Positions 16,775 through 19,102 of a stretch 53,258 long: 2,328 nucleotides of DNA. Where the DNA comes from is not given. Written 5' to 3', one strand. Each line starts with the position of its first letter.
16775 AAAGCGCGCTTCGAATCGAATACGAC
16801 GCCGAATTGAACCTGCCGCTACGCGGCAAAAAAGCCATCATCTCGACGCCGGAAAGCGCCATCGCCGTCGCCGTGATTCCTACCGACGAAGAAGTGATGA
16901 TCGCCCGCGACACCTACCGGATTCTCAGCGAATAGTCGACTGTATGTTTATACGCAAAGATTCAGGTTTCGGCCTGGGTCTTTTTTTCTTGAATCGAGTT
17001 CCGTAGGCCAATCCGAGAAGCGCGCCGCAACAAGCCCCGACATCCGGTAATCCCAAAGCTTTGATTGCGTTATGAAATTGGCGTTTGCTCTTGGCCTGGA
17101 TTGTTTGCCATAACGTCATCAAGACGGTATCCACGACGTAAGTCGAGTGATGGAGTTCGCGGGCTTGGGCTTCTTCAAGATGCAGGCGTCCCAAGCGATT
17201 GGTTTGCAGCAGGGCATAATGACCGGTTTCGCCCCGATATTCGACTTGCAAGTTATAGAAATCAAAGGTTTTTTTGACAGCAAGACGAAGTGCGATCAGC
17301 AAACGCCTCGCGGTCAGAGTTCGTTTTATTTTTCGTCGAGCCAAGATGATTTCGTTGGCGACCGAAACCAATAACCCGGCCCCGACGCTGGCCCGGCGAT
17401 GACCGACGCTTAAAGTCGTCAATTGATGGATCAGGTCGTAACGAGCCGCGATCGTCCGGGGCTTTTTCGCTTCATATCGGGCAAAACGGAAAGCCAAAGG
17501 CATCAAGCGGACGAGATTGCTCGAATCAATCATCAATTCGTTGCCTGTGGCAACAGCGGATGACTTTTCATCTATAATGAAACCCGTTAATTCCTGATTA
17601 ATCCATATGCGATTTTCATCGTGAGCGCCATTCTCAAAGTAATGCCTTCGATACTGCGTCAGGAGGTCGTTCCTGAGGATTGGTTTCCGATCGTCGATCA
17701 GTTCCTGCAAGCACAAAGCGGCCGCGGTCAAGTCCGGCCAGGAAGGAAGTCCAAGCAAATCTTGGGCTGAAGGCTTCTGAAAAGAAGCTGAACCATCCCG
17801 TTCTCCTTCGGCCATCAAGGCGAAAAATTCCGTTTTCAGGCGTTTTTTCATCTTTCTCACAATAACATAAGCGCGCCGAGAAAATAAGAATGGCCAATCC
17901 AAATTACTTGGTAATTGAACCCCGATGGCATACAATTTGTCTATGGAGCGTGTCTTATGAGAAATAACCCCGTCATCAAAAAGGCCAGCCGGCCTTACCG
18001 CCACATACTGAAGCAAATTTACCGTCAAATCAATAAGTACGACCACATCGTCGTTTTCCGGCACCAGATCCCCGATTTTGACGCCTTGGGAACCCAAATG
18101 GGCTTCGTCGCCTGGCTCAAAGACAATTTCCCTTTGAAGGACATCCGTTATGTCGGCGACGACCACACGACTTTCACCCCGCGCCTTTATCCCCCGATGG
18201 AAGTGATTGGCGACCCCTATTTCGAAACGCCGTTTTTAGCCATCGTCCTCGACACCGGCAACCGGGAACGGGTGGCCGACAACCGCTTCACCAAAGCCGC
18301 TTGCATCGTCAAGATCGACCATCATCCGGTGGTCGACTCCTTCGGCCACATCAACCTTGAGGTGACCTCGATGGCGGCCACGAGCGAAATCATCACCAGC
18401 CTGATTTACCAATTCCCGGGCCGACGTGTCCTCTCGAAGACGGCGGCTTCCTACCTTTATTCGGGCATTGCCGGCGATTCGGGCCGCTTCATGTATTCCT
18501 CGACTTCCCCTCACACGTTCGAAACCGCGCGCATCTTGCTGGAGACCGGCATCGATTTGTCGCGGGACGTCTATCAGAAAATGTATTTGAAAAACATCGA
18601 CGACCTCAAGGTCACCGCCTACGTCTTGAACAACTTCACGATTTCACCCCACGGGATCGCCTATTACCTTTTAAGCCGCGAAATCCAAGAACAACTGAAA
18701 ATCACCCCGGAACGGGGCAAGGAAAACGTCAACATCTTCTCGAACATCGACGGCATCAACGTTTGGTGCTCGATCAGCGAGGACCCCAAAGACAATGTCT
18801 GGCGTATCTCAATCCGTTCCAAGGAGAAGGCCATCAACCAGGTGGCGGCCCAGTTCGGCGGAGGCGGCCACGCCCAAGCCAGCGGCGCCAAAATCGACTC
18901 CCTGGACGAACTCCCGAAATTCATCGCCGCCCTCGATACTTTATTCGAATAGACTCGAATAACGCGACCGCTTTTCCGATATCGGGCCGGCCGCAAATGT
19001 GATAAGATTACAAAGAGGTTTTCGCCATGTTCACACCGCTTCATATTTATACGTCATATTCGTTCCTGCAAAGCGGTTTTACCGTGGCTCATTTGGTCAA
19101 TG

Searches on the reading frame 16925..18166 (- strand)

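Call 37: search_protein_families(library=pfam, proteins=[window:16925-18166:-], max_evalue=0.00001)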
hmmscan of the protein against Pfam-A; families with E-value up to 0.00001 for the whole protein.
window:16925-18166:- (413 aa): 1 family
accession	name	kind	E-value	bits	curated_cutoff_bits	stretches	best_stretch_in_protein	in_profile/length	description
PF03747.19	ADP_ribosyl_GH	-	8.3e-08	32.7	26.2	1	142-390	47-281/287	ADP-ribosylglycohydrolase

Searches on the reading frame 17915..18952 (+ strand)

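Call 37: search_protein_families(library=pfam, proteins=[window:17915-18952:+], max_evalue=0.00001)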
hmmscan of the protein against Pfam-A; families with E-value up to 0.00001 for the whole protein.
window:17915-18952:+ (345 aa): 2 families
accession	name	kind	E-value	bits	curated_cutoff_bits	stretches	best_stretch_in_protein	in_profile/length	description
PF01368.27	DHH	-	5e-13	49.8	28.1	1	44-185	1-125/125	DHH family, N-terminal domain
PF02272.25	DHHA1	-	1.2e-11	45.4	25.9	1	263-344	13-100/102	DHHA1 domain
